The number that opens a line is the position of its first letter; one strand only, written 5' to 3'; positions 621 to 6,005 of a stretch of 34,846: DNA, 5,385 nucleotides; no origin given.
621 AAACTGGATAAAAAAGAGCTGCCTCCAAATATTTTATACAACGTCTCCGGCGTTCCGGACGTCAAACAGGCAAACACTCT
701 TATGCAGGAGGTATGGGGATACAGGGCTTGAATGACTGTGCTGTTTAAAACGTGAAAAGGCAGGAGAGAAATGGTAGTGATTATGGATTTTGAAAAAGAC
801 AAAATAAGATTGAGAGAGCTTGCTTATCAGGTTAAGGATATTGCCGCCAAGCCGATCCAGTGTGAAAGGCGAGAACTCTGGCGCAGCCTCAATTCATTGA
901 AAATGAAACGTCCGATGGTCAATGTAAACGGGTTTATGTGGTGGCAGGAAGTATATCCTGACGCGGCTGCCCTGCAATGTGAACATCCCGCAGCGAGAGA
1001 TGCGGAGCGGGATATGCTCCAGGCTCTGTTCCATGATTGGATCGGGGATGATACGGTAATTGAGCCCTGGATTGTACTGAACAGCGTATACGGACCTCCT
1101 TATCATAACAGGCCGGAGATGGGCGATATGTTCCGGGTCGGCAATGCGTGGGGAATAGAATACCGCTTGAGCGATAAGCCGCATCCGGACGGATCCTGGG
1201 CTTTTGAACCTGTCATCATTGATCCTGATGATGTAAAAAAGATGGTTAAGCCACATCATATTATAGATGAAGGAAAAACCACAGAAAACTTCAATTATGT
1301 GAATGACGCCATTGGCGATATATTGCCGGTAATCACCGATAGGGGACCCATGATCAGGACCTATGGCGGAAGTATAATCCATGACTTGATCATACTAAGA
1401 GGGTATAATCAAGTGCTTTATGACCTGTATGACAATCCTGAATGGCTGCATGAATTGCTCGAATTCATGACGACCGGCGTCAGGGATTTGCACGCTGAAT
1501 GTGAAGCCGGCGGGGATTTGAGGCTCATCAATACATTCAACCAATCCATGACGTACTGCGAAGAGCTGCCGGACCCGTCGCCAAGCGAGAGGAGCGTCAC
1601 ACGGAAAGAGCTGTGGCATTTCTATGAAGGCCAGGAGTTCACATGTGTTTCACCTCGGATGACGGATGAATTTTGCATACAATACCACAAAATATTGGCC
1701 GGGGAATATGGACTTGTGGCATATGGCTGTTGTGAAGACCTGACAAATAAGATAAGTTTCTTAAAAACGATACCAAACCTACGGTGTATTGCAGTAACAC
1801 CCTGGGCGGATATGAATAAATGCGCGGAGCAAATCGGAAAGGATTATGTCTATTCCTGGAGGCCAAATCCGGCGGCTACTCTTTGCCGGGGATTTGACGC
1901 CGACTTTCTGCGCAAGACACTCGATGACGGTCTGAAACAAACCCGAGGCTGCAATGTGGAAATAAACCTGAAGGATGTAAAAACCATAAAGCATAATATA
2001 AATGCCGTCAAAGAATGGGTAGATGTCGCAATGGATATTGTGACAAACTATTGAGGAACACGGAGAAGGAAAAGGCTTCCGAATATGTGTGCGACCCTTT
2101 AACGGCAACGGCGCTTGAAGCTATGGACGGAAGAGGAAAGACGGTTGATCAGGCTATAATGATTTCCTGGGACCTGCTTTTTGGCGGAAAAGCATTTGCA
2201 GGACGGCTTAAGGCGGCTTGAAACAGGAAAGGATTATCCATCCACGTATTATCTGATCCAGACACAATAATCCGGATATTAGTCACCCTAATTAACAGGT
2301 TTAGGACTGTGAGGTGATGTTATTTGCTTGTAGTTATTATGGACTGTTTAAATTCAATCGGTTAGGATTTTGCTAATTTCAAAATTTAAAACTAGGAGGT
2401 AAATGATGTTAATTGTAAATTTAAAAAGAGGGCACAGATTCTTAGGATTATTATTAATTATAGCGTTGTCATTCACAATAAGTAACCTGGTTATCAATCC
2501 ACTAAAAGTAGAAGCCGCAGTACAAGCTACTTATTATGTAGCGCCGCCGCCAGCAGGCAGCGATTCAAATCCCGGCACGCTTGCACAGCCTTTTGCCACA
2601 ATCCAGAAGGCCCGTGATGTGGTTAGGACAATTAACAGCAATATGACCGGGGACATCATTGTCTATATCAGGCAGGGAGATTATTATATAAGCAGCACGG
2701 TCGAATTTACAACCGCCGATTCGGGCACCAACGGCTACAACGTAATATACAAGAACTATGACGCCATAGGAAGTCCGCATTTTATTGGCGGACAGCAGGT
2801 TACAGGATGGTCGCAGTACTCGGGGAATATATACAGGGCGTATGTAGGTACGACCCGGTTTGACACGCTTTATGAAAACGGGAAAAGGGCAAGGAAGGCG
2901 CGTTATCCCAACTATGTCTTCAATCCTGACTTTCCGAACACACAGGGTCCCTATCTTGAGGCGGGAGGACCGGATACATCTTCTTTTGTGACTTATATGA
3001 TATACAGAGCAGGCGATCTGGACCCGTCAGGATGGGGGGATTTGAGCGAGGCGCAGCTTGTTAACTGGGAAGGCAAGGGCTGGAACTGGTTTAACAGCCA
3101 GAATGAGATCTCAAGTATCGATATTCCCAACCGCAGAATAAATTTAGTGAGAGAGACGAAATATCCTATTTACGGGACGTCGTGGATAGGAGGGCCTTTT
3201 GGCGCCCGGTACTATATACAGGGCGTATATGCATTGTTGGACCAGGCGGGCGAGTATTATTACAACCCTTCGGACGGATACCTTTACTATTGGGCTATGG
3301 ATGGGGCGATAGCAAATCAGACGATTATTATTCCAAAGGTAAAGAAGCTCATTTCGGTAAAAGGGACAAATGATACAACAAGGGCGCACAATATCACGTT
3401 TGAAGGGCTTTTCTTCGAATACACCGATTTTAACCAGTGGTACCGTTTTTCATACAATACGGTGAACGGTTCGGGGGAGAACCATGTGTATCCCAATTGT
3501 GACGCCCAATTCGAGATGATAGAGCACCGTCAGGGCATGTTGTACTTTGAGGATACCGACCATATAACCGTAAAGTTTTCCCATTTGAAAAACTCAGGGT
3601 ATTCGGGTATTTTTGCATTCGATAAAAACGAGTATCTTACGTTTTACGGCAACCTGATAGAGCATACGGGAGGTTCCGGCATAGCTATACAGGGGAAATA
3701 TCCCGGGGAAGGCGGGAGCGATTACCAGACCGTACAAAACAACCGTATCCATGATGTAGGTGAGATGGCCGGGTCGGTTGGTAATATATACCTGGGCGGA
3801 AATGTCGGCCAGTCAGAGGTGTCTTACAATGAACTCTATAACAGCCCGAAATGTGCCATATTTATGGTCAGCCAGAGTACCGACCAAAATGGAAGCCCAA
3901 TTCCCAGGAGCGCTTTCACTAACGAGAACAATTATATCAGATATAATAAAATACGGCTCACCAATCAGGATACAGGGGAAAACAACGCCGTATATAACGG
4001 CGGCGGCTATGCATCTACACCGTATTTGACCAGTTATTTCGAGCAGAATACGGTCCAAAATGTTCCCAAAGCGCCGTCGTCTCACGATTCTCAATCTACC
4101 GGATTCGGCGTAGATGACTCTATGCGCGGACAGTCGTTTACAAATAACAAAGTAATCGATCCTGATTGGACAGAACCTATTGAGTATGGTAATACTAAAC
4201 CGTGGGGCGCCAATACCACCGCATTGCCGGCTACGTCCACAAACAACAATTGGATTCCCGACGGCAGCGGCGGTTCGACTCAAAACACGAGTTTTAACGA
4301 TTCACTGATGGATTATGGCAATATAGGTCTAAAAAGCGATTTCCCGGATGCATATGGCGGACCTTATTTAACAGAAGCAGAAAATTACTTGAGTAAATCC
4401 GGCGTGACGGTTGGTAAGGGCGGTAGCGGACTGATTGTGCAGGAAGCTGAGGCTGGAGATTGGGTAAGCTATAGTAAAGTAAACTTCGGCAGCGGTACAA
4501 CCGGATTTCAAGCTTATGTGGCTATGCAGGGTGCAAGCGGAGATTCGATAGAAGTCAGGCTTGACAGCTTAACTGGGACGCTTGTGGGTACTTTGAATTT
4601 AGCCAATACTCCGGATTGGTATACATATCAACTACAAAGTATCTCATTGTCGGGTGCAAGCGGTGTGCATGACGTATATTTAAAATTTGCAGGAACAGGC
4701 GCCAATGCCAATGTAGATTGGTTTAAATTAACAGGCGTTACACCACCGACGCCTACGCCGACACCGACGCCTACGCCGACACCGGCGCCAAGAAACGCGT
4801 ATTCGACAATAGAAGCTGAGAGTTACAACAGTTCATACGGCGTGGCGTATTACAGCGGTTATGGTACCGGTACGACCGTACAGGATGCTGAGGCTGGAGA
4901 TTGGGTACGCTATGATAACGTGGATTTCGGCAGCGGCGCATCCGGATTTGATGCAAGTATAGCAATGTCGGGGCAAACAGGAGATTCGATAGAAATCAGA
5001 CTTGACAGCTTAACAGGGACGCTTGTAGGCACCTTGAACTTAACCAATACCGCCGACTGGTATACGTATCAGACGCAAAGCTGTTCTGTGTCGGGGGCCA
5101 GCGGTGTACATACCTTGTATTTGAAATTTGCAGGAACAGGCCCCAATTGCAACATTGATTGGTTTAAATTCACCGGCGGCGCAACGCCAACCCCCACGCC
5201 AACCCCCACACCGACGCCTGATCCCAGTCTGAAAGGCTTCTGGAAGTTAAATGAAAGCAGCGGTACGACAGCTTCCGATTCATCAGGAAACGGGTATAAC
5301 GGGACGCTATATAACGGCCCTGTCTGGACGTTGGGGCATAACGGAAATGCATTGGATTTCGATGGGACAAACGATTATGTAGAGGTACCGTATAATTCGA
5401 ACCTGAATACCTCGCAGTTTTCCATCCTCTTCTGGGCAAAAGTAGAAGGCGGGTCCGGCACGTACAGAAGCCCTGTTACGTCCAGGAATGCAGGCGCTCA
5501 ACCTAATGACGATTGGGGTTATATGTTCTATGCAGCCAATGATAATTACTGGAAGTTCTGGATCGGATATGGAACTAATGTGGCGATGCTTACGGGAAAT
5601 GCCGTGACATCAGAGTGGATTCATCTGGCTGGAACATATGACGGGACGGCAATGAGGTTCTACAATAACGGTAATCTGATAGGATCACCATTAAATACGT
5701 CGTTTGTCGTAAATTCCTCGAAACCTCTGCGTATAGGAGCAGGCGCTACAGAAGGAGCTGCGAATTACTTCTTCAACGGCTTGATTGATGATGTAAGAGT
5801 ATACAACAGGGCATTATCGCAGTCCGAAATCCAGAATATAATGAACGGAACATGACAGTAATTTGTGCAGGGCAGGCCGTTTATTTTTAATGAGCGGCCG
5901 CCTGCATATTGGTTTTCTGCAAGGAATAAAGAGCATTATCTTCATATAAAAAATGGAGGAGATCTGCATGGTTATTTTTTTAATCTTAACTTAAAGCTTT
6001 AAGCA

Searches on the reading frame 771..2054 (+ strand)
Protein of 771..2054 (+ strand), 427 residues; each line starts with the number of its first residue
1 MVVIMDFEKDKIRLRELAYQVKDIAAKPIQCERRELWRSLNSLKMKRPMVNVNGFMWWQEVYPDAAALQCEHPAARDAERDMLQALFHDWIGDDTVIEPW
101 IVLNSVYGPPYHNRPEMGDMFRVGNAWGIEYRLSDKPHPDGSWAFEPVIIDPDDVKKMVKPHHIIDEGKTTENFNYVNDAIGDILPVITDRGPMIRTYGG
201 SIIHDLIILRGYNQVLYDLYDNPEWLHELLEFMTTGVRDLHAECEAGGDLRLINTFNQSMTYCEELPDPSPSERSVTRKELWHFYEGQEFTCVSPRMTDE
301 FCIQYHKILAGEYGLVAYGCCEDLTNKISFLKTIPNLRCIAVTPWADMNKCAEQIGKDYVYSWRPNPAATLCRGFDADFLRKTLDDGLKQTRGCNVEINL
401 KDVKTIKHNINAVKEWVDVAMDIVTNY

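Call 7: search_protein_families(library=pfam, proteins=[window:771-2054:+], max_evalue=0.0001)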
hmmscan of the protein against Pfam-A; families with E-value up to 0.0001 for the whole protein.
window:771-2054:+ (427 aa): 1 family
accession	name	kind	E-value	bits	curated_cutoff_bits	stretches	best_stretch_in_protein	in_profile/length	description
PF01208.23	URO-D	-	8.9e-05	22.1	23.9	0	119-250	73-201/346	Uroporphyrinogen decarboxylase (URO-D)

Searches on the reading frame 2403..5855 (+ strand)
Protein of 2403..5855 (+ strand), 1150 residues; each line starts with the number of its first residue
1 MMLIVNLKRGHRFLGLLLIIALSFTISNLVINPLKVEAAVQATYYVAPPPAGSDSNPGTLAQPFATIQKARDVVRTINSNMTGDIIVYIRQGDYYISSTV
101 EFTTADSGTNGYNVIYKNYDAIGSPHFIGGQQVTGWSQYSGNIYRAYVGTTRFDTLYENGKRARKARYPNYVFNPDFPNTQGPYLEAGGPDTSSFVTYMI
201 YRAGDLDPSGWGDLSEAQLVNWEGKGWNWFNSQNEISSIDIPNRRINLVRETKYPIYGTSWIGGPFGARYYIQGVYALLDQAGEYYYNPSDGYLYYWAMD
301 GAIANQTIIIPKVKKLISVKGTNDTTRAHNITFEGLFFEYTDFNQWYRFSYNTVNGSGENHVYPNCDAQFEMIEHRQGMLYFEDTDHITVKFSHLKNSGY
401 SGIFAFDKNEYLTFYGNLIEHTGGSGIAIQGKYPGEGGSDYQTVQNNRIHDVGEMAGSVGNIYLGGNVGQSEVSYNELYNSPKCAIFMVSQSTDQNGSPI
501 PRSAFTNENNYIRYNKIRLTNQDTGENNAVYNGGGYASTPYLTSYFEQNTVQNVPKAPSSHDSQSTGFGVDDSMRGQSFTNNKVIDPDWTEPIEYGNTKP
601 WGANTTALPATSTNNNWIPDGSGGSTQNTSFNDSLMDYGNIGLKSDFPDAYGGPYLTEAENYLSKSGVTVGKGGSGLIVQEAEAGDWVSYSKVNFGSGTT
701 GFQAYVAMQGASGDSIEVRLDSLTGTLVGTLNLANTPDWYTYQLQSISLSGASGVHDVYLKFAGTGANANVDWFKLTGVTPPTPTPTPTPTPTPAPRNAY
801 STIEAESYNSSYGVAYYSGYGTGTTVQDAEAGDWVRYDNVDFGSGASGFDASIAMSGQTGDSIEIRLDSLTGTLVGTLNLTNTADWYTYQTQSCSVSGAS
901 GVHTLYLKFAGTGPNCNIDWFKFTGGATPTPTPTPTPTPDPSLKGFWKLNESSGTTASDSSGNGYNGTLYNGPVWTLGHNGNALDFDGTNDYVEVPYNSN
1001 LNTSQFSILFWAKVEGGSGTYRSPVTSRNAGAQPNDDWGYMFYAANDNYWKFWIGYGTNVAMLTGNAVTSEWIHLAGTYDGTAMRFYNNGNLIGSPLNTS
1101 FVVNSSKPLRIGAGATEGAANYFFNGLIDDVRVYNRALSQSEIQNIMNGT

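Call 7: search_protein_families(library=pfam, proteins=[window:2403-5855:+], max_evalue=0.0001)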
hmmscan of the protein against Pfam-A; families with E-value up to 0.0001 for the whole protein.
window:2403-5855:+ (1150 aa): 4 families
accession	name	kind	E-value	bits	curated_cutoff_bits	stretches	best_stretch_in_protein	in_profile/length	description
PF03422.21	CBM_6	-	8.8e-58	194.5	28.9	2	804-924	1-124/125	Carbohydrate binding module (family 6)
PF13385.13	Laminin_G_3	-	3.3e-31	108.9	27.6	1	987-1144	1-151/151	Concanavalin A-like lectin/glucanases superfamily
PF18099.7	CBM_35_2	-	4.1e-14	53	23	2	819-922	12-111/112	Carbohydrate binding module (family 35)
PF13229.12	Beta_helix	-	3.3e-11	43.5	25.9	2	345-493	9-149/158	Right handed beta helix region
